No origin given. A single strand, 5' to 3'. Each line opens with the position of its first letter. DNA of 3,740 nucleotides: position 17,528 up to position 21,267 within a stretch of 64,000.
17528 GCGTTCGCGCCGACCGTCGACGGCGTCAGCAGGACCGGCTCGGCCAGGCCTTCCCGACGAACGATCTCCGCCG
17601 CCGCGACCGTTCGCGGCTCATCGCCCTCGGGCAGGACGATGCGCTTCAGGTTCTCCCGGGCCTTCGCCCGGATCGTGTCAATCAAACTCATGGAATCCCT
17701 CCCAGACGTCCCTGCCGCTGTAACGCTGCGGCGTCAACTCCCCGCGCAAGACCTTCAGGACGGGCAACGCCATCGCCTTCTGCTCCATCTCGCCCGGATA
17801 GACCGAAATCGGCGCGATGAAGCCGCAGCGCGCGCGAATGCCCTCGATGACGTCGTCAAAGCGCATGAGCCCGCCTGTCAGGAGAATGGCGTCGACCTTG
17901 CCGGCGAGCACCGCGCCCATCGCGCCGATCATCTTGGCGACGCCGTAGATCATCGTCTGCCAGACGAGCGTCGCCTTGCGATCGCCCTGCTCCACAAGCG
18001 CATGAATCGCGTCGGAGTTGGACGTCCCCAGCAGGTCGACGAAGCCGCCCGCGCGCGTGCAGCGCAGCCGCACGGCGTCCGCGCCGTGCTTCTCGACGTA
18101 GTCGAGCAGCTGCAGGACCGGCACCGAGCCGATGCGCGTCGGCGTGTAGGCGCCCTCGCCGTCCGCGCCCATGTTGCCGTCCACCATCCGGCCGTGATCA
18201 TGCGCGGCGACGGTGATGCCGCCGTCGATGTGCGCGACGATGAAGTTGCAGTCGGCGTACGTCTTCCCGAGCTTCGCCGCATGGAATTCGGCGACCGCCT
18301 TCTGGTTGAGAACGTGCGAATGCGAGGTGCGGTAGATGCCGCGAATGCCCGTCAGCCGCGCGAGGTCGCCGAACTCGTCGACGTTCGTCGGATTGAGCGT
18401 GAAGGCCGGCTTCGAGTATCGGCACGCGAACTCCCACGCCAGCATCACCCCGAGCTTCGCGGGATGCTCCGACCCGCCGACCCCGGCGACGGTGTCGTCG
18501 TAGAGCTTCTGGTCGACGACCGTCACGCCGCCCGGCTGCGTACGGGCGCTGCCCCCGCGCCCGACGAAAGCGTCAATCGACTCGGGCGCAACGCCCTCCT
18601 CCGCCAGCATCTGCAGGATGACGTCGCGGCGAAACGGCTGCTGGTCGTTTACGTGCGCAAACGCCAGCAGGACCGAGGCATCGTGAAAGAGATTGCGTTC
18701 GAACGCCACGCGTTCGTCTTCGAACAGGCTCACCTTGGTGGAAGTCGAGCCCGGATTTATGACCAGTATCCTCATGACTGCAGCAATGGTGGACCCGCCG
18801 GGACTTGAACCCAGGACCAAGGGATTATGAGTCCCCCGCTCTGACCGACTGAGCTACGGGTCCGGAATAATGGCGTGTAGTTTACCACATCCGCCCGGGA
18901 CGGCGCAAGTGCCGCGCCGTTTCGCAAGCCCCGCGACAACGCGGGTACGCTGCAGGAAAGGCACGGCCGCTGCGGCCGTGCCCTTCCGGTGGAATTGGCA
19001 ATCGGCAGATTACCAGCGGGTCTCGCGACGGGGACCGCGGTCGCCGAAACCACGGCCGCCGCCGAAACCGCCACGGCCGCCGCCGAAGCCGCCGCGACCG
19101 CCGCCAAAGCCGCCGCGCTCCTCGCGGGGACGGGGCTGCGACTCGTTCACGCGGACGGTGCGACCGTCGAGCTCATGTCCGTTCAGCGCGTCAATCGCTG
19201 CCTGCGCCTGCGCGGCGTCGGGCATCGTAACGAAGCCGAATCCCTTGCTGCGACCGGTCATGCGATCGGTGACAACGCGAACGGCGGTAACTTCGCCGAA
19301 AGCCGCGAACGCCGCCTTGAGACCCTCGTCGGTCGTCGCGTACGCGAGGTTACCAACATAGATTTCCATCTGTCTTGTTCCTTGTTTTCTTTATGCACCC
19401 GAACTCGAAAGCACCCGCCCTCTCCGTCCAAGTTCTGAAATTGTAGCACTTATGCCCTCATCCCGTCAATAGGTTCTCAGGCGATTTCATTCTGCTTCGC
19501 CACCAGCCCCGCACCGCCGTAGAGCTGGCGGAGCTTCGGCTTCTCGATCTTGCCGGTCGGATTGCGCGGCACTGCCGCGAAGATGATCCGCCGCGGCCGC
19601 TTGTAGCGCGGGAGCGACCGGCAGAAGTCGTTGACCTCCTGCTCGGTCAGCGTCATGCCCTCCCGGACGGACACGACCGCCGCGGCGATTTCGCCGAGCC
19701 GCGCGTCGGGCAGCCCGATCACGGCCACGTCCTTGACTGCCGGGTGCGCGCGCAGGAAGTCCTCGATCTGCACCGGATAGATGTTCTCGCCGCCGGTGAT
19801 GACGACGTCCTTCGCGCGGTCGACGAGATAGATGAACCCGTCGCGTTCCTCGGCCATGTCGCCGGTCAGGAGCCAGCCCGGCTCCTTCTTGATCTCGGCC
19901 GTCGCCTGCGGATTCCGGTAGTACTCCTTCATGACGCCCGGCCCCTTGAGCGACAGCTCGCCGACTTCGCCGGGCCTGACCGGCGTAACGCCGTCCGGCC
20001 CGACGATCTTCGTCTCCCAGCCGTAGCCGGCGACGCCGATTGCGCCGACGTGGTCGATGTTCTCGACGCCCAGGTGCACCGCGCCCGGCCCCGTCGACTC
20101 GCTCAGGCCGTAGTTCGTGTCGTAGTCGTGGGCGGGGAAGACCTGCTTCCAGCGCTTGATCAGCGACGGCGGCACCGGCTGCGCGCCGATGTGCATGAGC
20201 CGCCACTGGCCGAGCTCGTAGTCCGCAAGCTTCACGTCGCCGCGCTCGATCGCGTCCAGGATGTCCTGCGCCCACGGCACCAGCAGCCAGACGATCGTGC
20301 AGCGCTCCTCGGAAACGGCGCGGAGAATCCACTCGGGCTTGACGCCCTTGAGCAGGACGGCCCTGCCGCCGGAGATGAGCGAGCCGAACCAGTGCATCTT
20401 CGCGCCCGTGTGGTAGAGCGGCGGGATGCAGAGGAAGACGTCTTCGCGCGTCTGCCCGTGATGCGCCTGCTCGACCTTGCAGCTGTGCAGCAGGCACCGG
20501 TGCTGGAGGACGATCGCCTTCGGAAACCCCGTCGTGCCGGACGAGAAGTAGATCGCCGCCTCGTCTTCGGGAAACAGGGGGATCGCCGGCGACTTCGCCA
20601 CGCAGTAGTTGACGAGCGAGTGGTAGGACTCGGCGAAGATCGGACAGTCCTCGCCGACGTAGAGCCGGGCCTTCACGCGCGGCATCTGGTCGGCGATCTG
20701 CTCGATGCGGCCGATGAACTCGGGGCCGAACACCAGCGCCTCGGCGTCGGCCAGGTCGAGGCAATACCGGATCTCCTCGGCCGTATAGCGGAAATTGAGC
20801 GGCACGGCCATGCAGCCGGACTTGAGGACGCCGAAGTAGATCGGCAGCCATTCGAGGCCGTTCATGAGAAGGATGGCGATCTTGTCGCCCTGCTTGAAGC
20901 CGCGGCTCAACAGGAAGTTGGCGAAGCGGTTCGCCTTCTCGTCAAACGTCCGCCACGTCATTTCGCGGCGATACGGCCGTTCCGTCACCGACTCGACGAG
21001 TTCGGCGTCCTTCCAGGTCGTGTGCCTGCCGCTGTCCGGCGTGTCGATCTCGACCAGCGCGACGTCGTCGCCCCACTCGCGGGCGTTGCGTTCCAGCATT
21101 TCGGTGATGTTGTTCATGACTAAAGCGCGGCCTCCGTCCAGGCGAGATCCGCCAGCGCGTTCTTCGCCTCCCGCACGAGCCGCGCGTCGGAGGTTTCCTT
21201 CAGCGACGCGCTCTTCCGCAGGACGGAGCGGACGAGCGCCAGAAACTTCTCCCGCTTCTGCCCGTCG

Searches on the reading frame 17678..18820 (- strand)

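Call 23: search_protein_families(library=pfam, proteins=[window:17678-18820:-], max_evalue=0.001)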
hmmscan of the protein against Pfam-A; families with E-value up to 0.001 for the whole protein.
window:17678-18820:- (380 aa): 1 family
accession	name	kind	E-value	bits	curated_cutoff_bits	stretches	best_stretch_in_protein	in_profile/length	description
PF00871.23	Acetate_kinase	-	2.7e-15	56.4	22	1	161-318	176-332/392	Acetokinase family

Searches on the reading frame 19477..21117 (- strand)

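Call 23: search_protein_families(library=pfam, proteins=[window:19477-21117:-], max_evalue=0.001)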
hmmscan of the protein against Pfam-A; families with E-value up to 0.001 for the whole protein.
window:19477-21117:- (546 aa): 2 families
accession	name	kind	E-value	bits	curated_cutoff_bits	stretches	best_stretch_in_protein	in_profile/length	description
PF00501.34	AMP-binding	-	2.2e-71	241.1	29.9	1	42-400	16-384/384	AMP-binding enzyme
PF13193.12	AMP-binding_C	-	2e-14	54.7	24.5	1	450-523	1-76/76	AMP-binding enzyme C-terminal domain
